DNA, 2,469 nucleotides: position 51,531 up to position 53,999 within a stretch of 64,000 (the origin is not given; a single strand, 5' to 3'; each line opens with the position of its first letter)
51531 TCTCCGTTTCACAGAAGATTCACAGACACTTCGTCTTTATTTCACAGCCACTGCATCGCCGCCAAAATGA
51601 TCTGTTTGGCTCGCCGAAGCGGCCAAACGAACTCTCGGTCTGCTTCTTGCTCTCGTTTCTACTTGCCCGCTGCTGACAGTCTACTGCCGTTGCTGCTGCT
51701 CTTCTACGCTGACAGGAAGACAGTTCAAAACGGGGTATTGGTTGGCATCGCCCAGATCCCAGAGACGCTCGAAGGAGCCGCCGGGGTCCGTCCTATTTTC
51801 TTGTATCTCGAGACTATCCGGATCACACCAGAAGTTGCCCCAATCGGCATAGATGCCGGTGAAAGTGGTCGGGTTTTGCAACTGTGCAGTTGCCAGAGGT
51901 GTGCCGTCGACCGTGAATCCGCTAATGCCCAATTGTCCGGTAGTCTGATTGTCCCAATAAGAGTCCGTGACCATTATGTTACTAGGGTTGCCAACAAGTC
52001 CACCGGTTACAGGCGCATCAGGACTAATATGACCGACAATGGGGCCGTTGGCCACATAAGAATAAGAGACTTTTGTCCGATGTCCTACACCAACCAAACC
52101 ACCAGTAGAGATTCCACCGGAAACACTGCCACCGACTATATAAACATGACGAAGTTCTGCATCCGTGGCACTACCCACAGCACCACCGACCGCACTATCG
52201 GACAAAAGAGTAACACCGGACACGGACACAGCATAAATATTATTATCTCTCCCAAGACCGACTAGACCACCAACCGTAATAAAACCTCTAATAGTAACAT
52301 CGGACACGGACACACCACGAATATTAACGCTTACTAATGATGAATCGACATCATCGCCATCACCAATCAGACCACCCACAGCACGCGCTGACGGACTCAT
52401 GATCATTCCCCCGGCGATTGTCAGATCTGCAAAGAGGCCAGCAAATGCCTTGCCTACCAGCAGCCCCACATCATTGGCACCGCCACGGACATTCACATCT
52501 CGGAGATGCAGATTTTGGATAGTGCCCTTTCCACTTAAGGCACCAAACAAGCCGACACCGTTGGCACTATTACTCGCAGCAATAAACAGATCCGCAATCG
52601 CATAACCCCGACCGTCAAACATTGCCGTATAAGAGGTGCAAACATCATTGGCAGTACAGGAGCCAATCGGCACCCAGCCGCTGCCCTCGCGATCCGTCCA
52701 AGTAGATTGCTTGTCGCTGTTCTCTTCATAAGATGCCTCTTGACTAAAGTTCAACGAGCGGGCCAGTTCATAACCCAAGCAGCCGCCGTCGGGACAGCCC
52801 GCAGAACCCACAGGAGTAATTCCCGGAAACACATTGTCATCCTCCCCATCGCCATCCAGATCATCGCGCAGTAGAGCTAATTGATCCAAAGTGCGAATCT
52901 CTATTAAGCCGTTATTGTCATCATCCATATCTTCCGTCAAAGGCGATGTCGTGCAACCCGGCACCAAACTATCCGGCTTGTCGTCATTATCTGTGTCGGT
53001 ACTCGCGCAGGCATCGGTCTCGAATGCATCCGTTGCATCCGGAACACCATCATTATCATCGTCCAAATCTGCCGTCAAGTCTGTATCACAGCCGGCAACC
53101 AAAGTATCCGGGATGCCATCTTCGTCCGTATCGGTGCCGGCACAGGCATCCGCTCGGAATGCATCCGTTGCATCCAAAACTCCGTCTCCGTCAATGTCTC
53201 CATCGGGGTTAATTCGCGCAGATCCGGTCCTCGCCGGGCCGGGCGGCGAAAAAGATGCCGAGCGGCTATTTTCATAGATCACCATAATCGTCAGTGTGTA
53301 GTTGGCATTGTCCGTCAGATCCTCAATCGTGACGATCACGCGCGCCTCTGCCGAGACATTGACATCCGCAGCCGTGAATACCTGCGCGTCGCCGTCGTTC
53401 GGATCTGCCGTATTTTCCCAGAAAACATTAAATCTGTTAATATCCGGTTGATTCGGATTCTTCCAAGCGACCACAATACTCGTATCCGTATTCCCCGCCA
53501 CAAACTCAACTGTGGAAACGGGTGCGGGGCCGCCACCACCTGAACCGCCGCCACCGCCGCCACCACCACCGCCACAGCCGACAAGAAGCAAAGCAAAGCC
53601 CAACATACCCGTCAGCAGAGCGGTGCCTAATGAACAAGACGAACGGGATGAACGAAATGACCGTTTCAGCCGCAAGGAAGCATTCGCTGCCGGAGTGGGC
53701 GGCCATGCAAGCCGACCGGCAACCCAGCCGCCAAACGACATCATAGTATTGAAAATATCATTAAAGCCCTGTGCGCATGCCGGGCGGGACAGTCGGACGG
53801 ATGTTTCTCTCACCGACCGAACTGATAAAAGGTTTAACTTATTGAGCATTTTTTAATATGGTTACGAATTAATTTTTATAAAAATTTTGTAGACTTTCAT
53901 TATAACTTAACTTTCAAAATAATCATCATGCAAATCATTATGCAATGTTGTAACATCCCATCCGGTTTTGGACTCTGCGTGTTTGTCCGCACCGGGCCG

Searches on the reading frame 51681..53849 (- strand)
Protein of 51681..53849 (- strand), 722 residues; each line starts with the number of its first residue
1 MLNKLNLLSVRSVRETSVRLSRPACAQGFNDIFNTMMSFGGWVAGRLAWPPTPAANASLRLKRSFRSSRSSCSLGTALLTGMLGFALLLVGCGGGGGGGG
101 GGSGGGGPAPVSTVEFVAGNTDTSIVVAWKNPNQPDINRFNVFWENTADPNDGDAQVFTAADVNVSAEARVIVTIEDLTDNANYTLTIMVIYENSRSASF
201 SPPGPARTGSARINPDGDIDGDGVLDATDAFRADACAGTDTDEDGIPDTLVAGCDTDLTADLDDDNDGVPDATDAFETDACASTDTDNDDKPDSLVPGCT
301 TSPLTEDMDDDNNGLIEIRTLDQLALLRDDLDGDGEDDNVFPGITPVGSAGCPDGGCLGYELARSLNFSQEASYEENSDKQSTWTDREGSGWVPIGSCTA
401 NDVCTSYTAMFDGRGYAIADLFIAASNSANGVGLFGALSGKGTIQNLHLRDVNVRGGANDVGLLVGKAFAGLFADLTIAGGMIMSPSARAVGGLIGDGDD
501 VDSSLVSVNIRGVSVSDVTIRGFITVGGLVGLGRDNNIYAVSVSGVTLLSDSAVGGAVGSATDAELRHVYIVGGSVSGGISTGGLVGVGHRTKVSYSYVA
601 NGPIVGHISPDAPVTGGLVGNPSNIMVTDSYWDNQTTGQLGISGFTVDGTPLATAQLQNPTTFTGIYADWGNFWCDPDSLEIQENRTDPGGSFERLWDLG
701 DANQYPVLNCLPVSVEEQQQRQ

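Call 66: search_protein_families(library=pfam, proteins=[window:51681-53849:-], max_evalue=0.01)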
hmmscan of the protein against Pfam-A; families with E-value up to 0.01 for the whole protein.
window:51681-53849:- (722 aa): 1 family
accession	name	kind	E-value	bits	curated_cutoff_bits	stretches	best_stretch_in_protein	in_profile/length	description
PF00041.27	fn3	-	8.3e-07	29.6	25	1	110-202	2-79/84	Fibronectin type III domain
